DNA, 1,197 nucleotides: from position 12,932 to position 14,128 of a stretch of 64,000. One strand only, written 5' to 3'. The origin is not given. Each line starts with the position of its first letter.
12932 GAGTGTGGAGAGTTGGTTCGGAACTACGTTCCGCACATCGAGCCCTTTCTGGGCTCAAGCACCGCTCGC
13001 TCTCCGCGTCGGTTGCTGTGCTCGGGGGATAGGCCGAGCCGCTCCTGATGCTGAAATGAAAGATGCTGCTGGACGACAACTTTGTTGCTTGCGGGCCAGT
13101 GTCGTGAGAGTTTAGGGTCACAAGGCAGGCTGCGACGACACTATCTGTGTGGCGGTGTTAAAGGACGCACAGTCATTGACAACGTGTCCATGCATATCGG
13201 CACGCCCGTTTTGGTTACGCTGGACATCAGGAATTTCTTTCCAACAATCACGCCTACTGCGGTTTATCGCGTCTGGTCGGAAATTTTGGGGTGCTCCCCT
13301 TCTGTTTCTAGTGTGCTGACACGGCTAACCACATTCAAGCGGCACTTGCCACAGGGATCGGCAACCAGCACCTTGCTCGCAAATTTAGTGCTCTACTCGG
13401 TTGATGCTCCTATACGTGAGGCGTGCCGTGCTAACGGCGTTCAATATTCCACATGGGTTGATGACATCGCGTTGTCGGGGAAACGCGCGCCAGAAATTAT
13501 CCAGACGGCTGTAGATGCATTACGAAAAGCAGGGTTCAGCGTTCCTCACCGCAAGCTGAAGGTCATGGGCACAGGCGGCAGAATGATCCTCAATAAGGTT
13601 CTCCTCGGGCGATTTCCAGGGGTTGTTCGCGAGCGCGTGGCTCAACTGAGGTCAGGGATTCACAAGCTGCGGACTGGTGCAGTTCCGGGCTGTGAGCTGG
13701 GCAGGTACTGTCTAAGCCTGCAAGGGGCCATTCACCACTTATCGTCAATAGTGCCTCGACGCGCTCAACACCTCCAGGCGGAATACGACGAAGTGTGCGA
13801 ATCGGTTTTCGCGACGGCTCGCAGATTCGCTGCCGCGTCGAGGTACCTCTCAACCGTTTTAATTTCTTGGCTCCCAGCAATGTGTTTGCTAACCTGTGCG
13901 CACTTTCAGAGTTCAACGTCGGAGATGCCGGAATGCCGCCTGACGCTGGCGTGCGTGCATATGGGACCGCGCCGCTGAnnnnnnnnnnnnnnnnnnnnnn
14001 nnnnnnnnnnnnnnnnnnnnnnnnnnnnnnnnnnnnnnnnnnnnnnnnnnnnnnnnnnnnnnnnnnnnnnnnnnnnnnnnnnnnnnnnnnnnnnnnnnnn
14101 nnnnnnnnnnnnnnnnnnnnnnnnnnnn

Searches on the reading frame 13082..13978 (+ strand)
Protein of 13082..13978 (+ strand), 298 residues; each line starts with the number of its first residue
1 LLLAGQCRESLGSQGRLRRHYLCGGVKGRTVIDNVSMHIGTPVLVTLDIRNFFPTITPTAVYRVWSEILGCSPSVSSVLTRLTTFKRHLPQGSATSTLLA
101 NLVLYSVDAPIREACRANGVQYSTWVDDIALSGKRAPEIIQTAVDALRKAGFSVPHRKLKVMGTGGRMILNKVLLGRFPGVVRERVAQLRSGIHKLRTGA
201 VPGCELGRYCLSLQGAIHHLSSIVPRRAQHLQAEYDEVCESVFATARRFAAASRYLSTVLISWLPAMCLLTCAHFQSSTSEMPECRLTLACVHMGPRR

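Call 3: search_protein_families(library=pfam, proteins=[window:13082-13978:+], max_evalue=0.01)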
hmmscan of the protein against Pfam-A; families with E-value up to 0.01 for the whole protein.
window:13082-13978:+ (298 aa): 1 family
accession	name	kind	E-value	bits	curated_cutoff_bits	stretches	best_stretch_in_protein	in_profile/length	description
PF00078.32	RVT_1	-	3.6e-13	50.1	29.6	1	29-162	48-192/205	Reverse transcriptase (RNA-dependent DNA polymerase)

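Call 4: search_protein_families(library=padloc, proteins=[window:13082-13978:+], max_evalue=0.01)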
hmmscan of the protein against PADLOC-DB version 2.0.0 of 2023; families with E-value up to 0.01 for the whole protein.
window:13082-13978:+ (298 aa): 71 families (the best 25 are shown)
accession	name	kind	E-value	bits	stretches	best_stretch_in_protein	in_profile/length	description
PDLC02952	RT_VI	-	1.3e-46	157.1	1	20-229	72-277/279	-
PDLC02942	RT_III-A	-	6.8e-36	122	1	27-197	118-288/341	-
PDLC02949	RT_other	-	7.4e-35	119.1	2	86-240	311-470/481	-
PDLC03740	RT_outgroup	-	3.8e-34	116.6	2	86-238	248-405/407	retron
PDLC02943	RT_III-A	-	1.3e-33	114.3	1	24-198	95-270/322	-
PDLC02946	RT_III-A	-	2.4e-33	113.7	1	23-194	106-277/330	-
PDLC02941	RT_II-A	-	6.4e-33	112.2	1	26-236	88-294/309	-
PDLC03739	RT_Ec107-like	-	1.1e-32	111.6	1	27-194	85-253/307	retron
PDLC02956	RT_XIII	-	4.6e-31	106.3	1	24-242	190-427/469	-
PDLC02944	RT_III-A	-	8.7e-31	105.7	2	88-242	204-372/597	-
PDLC02959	RT-Protease_XI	-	6.4e-29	99.2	1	20-198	77-268/510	single gene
PDLC02960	RT-Protease_XI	-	7.4e-29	99.1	1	20-198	75-265/506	single gene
PDLC02955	RT_X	-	1.1e-27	95.2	1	24-167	70-213/272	-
PDLC02951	RT_V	-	1.1e-27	95.2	1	21-136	80-199/385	-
PDLC02961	RT-TIR_XII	-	1.2e-27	95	1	21-200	86-278/475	single gene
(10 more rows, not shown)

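Call 6: search_protein_families(library=ncbifam, proteins=[window:13082-13978:+], max_evalue=0.1)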
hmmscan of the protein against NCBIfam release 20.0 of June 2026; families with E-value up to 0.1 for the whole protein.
window:13082-13978:+ (298 aa): 7 families
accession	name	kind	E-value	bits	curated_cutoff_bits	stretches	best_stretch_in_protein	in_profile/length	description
NF038233.2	retron_St85_RT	exception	2.4e-28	99.2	235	1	26-235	73-288/289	retron St85 family RNA-directed DNA polymerase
NF042941.1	Retron_TIR_antiphage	equivalog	3.6e-26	92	600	1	24-198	74-267/464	TIR domain-containing anti-phage reverse transcriptase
NF038237.1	retron_Ec67_fus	exception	1.2e-16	60.3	450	1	24-160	94-246/572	retron Ec67 family RNA-directed DNA polymerase/endonuclease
NF041746.1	Drt2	equivalog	4.3e-08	32.8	390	1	86-158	221-295/416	antiviral reverse transcriptase Drt2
NF041747.1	Drt3a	equivalog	3.1e-06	26.8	200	1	44-154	113-230/412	antiviral reverse transcriptase Drt3a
TIGR04416.1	group_II_RT_mat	equivalog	2.3e-05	23.7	300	1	86-162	177-252/353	group II intron reverse transcriptase/maturase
NF041749.1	Drt4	equivalog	0.026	13.5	450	0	89-161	195-266/489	antiviral reverse transcriptase Drt4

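Call 13: find_homologous_proteins(query=window:13082-13978:+, max_evalue=0.00001)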
Query window:13082-13978:+ (298 aa): 262 proteins with E <= 0.00001 among 2292 candidates; the best 120 are listed.
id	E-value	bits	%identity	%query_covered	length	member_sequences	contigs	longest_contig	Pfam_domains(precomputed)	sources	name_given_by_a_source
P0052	1.2e-195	667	100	100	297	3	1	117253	PF00078.33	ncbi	ncbi:MAG: reverse transcriptase family protein [Terriglobales bacterium]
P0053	5.1e-107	376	74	77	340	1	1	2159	PF00078.33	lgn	-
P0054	1.5e-94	335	64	75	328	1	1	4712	PF00078.33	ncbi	-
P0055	1.0e-91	326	63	76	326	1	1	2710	PF00078.33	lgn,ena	-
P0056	2.0e-88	315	62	74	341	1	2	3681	PF00078.33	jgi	jgi:RNA-directed DNA polymerase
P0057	1.8e-87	312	62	74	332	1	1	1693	PF00078.33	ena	-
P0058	2.2e-83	298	65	71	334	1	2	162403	PF00078.33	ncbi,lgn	-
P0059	2.8e-81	291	59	72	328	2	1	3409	PF00078.33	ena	-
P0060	5.1e-81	290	58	73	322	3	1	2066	PF00078.33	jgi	jgi:RNA-directed DNA polymerase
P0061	1.0e-80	289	60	73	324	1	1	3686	PF00078.33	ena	-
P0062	1.0e-80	289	58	73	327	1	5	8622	PF00078.33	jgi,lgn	jgi:RNA-directed DNA polymerase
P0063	1.1e-80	289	61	72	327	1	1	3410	PF00078.33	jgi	jgi:retron-type reverse transcriptase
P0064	2.2e-80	288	58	76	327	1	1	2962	PF00078.33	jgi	jgi:hypothetical protein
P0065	3.0e-80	288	60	72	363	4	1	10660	PF00078.33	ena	-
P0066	3.6e-80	288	59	74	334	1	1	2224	PF00078.33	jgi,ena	-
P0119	1.0e-73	266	56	72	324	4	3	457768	PF00078.33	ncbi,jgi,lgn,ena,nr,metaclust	ncbi:MAG TPA: reverse transcriptase family protein [Pyrinomonadaceae bacterium]|nr:reverse transcrip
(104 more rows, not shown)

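Call 17: find_related_loci(query=A1, collection=genome_contigs, flank=8000)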
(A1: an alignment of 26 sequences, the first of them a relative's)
Query A1 (340 aa) in genome_contigs; peptide patterns used: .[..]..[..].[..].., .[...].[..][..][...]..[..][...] (x = any residue, [..] = any of these).
221 stretches matched a pattern; 118 encode a relative of the query (tblastn E <= 1e-3); the best 80 are kept; 80 distinct loci.
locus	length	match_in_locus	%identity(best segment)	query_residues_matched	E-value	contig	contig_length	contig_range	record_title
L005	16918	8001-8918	54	13-319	4e-107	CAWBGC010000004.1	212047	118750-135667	MAG: uncultured Acidobacteriota bacterium isolate MFD09222.bin.1.180 genome assembly, contig: contig_146382, whole genom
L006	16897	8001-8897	54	19-317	4e-107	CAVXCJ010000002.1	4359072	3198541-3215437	MAG: Terriglobia bacterium isolate MFD04408.bin.1.174 genome assembly, contig: contig_28461, whole genome shotgun sequen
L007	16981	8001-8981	50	9-337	1e-103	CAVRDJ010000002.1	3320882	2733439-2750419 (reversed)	MAG: uncultured Acidobacteriota bacterium isolate MFD03346.bin.2.106 genome assembly, contig: contig_1715, whole genome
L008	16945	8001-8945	52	12-325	7e-102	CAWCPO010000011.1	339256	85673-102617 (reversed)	MAG: uncultured Acidobacteriota bacterium isolate MFD09286.bin.2.102 genome assembly, contig: contig_43685, whole genome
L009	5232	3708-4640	52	13-317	1e-101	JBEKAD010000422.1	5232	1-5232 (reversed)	MAG: Terriglobia bacterium isolate SPRUCE 104 SPRUCE_104_422, whole genome shotgun sequence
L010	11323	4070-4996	54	12-315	1e-98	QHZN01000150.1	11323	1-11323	MAG: Acidobacteria bacterium isolate gp13 AA74 14_0903_16_40cm_scaffold_4437_curated, whole genome shotgun sequence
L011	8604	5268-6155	51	31-326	4e-96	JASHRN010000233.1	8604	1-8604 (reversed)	MAG: Candidatus Acidiferrales bacterium isolate JOPF102 JOPF_N10C_contig_208539, whole genome shotgun sequence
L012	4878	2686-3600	49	14-318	1e-95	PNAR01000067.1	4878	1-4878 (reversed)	MAG: Acidobacteriaceae bacterium isolate palsa_188 73.20110800_P1D.77_contig_48803, whole genome shotgun sequence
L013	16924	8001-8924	46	13-320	5e-94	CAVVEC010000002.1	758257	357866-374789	MAG: uncultured Acidobacteriota bacterium isolate MFD02248.bin.2.91 genome assembly, contig: contig_18251, whole genome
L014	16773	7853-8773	50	14-318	3e-93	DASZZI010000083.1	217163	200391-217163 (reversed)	MAG TPA_asm: Candidatus Acidoferrum sp. isolate SMAG_U6232 k141_275848, whole genome shotgun sequence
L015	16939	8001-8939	47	8-320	3e-91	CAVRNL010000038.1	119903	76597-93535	MAG: uncultured Acidobacteriaceae bacterium isolate MFD01223.bin.2.77 genome assembly, contig: contig_12443, whole genom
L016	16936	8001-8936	46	8-319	4e-91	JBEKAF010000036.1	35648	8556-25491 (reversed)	MAG: Terriglobales bacterium isolate SPRUCE 106 SPRUCE_106_36, whole genome shotgun sequence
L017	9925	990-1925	48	12-323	6e-91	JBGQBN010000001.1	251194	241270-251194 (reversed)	MAG: Terriglobia bacterium isolate OBJ2_061818_110_63 k141_490413_length_251194_cov_14.2563, whole genome shotgun sequen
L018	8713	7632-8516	51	31-324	3e-90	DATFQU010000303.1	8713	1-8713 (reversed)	MAG TPA_asm: Candidatus Acidiferrales bacterium isolate SMAG_U9338 k141_1306443, whole genome shotgun sequence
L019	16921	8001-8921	50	19-325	1e-89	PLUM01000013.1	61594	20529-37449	MAG: Acidobacteria bacterium isolate palsa_360 73.20120700_P3D.97_contig_11135, whole genome shotgun sequence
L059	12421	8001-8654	38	20-244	4e-41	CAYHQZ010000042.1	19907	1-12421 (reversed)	MAG TPA_asm: uncultured Planctomycetia bacterium isolate ERP119705_co14_256 genome assembly, contig: NODE_2690_length_19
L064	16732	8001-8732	35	52-310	6e-34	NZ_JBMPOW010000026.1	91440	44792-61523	Undibacterium sp. Ji49W NODE_26_length_91440_cov_43.770854_26, whole genome shotgun sequence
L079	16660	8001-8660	31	27-252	5e-29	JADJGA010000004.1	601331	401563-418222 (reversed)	MAG: Saprospiraceae bacterium isolate Bjer_18-Q3-R1-45_MAXAC.214 tig00002605-10-6043420, whole genome shotgun sequence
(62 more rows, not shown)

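Call 48: list_cluster_members(proteins=[P0052, P0172, P0001])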
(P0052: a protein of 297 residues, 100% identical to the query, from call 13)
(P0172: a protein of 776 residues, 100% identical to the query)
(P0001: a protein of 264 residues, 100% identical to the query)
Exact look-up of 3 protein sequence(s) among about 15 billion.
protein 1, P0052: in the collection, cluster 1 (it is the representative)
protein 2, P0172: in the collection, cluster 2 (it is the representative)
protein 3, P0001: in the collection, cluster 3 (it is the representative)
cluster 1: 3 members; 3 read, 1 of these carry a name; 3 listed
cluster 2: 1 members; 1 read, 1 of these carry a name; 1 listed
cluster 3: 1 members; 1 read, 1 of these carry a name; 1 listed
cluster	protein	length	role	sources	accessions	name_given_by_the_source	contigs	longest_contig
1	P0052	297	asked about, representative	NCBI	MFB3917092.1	MAG: reverse transcriptase family protein [Terriglobales bacterium]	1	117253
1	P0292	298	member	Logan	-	-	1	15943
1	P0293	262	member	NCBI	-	-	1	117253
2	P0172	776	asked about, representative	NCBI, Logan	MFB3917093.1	MAG: DEAD/DEAH box helicase family protein [Terriglobales bacterium]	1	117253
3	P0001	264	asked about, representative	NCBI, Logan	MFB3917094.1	MAG: hypothetical protein ACE14M_10220 [Terriglobales bacterium]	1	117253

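Call 51: search_protein_families(library=pfam, proteins=[L079:8241-8879:+, L079:9366-9824:+, L079:9951-11777:+, L079:11895-12401:+, L079:12374-13315:+, L079:14403-15293:+, L079:15293-16009:+, L079:6944-7597:+], max_evalue=0.01)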
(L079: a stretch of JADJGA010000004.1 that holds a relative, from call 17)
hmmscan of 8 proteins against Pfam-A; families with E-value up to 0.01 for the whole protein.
L079:8241-8879:+ (212 aa): 1 family
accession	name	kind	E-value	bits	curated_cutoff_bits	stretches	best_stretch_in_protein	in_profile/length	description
PF00078.32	RVT_1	-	1.5e-21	77.5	29.6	1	5-141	66-204/205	Reverse transcriptase (RNA-dependent DNA polymerase)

L079:9366-9824:+ (152 aa): 3 families
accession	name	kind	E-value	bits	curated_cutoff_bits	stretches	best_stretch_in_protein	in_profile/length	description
PF13588.12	HSDR_N_2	-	5.6e-09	36.5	25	1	68-132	35-100/110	Type I restriction enzyme R protein N terminus (HSDR_N)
PF04313.20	HSDR_N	-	9.9e-09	35.8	25.1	1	15-133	3-197/198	Type I restriction enzyme R protein N terminus (HSDR_N)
PF10881.14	DUF2726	-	0.0024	18.1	24.7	1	58-100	45-84/126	Protein of unknown function (DUF2726)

L079:9951-11777:+ (608 aa): 4 families
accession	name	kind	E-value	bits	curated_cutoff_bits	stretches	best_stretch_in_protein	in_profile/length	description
PF04851.21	ResIII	-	2.1e-21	77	22.5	1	4-109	51-163/164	Type III restriction enzyme, res subunit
PF18766.7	SWI2_SNF2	-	4e-09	36.9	26.7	1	4-110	46-157/221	SWI2/SNF2 ATPase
PF00270.35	DEAD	-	0.0001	22.5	26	1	4-109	43-161/167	DEAD/DEAH box helicase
PF00271.37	Helicase_C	-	0.0024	18.6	23.5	1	299-351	57-109/110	Helicase conserved C-terminal domain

L079:11895-12401:+ (168 aa): 1 family
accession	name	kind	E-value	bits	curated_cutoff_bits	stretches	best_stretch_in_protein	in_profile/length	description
PF01797.21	Y1_Tnp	-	0.0092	16.5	23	0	27-54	34-61/121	Transposase IS200 like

L079:12374-13315:+ (313 aa): 4 families
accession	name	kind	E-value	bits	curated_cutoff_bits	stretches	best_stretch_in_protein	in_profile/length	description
PF02384.22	N6_Mtase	-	2.5e-21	76.8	20.4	1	161-305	4-120/311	N-6 DNA Methylase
PF12161.14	HsdM_N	-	0.00054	21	24.5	1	18-134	2-115/135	HsdM N-terminal domain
PF01170.24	UPF0020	-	0.0013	18.9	22.3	1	193-284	20-96/197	RMKL-like, methyltransferase domain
PF20473.4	MmeI_Mtase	-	0.0045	16.6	27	1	204-224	22-42/259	MmeI, DNA-methyltransferase domain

L079:14403-15293:+ (296 aa): 1 family
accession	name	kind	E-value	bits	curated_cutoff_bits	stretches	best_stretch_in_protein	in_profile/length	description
PF13289.12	SIR2_2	-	6.9e-06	26.6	24.5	1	117-190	3-67/141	SIR2-like domain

L079:15293-16009:+ (238 aa): 1 family
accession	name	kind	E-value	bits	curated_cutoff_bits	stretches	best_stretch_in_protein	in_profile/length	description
PF20247.3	DUF6602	-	3.9e-13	49.6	27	1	21-123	3-102/104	Domain of unknown function (DUF6602)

L079:6944-7597:+ (217 aa): 0 families
